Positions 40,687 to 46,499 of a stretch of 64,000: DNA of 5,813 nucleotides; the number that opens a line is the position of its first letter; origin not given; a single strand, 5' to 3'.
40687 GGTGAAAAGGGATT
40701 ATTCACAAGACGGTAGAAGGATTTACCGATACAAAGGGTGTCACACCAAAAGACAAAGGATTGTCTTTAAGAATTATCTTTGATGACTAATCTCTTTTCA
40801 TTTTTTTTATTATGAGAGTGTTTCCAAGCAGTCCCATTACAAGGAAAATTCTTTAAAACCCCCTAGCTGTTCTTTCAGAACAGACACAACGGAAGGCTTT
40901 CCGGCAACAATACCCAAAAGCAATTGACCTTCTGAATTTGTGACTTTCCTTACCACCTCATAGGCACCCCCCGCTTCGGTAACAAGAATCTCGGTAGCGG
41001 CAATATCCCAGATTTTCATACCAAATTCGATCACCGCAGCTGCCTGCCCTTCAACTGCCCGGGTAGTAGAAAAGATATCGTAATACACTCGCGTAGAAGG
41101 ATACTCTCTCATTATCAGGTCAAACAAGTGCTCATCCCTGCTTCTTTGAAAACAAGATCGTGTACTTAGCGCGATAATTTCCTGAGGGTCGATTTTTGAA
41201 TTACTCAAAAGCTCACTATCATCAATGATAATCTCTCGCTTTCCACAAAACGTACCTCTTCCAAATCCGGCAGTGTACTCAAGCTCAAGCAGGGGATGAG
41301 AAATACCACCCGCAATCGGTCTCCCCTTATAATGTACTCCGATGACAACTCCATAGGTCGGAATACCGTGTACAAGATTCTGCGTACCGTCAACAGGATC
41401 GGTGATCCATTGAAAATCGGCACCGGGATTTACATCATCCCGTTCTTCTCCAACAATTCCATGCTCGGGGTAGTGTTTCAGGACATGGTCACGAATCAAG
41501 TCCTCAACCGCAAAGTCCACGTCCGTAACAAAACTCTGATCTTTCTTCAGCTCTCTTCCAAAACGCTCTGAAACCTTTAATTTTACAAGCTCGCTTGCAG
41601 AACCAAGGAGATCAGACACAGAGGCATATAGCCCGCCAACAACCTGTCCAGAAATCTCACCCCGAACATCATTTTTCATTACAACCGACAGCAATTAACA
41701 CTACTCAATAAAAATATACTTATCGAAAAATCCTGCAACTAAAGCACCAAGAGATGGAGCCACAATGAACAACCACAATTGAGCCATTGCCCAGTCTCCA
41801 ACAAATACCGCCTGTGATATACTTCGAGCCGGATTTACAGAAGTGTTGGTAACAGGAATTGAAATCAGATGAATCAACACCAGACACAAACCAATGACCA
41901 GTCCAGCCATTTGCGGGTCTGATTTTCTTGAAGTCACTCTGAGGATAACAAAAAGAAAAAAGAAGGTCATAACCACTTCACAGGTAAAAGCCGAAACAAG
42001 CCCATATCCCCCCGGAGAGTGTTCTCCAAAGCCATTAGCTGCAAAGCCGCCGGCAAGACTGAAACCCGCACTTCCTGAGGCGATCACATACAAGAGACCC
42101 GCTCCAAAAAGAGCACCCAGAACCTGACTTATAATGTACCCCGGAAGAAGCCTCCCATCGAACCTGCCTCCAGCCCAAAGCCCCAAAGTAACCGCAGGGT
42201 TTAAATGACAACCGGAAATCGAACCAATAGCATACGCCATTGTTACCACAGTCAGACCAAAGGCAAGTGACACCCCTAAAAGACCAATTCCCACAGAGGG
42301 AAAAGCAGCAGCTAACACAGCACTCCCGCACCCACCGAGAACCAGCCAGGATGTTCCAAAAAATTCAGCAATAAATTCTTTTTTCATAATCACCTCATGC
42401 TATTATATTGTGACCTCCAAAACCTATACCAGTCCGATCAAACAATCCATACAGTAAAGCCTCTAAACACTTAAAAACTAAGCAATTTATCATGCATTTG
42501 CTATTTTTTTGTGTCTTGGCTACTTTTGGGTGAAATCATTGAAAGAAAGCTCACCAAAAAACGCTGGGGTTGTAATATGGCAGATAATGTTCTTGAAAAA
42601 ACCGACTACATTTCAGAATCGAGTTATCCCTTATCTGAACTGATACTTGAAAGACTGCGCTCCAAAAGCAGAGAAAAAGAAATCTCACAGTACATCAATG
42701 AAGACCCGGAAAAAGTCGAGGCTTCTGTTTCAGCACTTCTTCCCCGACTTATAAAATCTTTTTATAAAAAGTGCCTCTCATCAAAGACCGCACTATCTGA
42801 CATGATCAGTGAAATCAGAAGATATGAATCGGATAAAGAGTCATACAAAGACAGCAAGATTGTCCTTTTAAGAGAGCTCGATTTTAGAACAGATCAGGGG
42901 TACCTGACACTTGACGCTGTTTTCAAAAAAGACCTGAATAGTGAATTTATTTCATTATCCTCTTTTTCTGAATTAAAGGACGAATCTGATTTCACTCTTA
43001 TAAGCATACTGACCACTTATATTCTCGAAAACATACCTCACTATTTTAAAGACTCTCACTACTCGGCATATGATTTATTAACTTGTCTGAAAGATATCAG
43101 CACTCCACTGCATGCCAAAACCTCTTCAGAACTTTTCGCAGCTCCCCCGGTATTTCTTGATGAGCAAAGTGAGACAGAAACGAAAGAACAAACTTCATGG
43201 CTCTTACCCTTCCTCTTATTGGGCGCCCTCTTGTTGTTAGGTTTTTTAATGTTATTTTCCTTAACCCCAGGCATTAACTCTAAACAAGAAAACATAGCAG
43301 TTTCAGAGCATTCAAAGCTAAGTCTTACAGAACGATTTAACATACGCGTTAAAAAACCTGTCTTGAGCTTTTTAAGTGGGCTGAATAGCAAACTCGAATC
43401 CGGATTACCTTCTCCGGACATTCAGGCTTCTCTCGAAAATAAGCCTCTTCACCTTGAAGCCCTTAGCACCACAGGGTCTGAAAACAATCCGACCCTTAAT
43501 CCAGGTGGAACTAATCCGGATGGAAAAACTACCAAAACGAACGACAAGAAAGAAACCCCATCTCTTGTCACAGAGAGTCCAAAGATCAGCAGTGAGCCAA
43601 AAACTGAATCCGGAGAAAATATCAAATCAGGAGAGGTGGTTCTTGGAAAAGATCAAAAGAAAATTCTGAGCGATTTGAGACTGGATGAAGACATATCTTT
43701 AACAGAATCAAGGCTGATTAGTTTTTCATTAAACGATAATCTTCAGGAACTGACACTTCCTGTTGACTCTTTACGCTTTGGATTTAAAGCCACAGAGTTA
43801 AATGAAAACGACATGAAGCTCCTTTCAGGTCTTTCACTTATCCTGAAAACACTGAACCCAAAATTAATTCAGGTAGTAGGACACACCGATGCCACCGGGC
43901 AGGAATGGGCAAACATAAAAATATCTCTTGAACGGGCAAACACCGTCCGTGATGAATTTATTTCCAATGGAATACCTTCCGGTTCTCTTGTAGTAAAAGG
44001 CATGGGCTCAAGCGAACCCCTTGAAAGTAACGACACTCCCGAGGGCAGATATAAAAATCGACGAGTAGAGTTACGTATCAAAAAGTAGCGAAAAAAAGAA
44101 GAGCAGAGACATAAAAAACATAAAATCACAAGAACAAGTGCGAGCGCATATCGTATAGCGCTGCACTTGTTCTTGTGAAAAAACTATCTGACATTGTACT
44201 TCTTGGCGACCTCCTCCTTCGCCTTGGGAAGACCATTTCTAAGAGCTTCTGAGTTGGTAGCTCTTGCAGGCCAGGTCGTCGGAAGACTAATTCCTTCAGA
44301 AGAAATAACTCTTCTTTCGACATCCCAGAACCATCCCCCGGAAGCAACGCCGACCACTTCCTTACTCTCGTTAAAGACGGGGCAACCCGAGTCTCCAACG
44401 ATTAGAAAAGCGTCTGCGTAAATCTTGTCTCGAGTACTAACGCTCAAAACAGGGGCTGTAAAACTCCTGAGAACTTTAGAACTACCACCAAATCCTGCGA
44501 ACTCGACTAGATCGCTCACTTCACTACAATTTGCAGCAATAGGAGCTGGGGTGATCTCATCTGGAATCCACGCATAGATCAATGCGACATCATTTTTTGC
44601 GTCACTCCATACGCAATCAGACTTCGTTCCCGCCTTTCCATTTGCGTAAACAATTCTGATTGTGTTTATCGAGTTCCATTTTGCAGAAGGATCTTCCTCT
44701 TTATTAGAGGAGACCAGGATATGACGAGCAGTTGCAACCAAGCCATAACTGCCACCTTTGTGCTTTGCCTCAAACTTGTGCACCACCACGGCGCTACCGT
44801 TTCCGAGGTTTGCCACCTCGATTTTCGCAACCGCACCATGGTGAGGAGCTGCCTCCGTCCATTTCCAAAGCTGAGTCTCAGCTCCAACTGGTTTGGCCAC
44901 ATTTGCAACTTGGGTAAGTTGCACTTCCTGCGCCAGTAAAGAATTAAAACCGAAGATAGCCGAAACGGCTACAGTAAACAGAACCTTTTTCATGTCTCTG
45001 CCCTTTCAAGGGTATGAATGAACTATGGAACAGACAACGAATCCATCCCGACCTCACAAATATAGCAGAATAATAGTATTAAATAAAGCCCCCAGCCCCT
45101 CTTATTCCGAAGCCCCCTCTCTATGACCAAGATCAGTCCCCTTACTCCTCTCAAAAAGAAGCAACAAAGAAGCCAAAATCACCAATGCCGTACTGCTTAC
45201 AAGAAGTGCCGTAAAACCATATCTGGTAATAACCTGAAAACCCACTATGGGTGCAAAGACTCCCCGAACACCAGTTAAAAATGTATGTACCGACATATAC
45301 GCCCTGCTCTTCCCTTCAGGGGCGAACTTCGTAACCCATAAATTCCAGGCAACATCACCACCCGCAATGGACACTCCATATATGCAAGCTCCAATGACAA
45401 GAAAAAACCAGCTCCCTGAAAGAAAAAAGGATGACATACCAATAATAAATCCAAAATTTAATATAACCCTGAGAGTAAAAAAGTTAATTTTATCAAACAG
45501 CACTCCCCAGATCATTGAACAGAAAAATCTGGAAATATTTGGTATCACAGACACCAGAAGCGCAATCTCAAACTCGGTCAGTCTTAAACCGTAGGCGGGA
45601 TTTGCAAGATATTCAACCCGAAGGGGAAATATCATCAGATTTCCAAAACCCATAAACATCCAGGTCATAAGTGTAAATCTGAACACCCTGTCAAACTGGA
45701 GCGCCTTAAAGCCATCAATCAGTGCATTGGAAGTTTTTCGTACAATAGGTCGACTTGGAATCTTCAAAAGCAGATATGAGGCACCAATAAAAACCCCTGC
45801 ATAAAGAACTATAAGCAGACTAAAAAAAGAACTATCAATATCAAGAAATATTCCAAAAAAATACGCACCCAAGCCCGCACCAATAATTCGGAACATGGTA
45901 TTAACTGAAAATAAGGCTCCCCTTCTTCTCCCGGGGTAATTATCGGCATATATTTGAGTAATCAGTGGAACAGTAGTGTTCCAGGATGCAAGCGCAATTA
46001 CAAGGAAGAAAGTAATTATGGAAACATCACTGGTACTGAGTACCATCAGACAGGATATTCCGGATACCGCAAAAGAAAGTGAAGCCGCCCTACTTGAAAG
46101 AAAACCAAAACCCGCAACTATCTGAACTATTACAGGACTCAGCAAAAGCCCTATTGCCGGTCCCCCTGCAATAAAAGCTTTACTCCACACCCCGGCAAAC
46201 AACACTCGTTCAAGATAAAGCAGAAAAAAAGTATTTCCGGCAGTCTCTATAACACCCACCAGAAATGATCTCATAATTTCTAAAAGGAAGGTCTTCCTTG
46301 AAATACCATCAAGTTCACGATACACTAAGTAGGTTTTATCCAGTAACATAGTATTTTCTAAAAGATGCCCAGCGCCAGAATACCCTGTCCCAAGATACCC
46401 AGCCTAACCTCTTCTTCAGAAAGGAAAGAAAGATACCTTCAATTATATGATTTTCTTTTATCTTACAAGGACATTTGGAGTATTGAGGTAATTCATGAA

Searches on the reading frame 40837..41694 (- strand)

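Call 34: search_protein_families(library=pfam, proteins=[window:40837-41694:-], max_evalue=0.001)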
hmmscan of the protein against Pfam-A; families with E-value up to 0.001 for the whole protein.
window:40837-41694:- (285 aa): 1 family
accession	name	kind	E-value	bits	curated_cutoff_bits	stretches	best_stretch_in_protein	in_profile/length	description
PF00459.30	Inositol_P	-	1.1e-40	140.3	27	1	31-245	14-235/271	Inositol monophosphatase family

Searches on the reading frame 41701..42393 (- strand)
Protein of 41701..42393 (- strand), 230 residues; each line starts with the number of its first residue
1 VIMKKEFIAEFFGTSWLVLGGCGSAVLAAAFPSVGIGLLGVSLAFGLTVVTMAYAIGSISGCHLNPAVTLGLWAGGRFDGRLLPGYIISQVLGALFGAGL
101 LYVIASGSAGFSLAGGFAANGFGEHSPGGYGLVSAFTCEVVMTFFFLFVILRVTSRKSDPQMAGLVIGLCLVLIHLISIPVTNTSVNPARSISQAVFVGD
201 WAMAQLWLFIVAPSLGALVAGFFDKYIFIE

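Call 34: search_protein_families(library=pfam, proteins=[window:41701-42393:-], max_evalue=0.001)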
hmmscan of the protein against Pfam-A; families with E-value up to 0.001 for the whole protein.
window:41701-42393:- (230 aa): 1 family
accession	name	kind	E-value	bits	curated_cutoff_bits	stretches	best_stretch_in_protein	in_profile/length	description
PF00230.25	MIP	-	6.6e-47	160.6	25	1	4-222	8-220/222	Major intrinsic protein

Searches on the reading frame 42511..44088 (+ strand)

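Call 34: search_protein_families(library=pfam, proteins=[window:42511-44088:+], max_evalue=0.001)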
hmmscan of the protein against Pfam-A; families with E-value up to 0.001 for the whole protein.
window:42511-44088:+ (525 aa): 1 family
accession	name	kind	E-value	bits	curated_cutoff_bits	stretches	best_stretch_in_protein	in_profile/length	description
PF00691.25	OmpA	-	3.9e-18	66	27.2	1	423-517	2-98/98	OmpA family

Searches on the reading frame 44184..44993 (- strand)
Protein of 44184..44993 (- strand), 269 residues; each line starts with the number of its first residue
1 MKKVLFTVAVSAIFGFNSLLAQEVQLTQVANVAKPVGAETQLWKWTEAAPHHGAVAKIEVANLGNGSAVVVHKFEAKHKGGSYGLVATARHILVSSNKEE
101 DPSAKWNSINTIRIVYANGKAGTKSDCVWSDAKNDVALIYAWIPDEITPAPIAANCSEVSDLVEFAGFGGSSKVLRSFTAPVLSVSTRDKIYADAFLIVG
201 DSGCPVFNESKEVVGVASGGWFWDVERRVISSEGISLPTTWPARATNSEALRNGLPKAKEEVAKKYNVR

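Call 34: search_protein_families(library=pfam, proteins=[window:44184-44993:-], max_evalue=0.001)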
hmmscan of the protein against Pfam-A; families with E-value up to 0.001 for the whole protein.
window:44184-44993:- (269 aa): 2 families
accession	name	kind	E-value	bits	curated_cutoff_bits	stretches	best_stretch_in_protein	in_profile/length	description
PF13365.12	Trypsin_2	-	4.5e-08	34.4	27.6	1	82-216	8-144/144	Trypsin-like peptidase domain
PF00089.32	Trypsin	-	3.4e-05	24.2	20.6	1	85-220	36-198/220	Trypsin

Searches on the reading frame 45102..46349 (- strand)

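Call 34: search_protein_families(library=pfam, proteins=[window:45102-46349:-], max_evalue=0.001)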
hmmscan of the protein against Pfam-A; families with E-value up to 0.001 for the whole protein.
window:45102-46349:- (415 aa): 1 family
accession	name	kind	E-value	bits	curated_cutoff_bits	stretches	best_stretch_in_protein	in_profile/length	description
PF07690.21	MFS_1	-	6.8e-13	48.7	33.4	2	255-404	27-177/347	Major Facilitator Superfamily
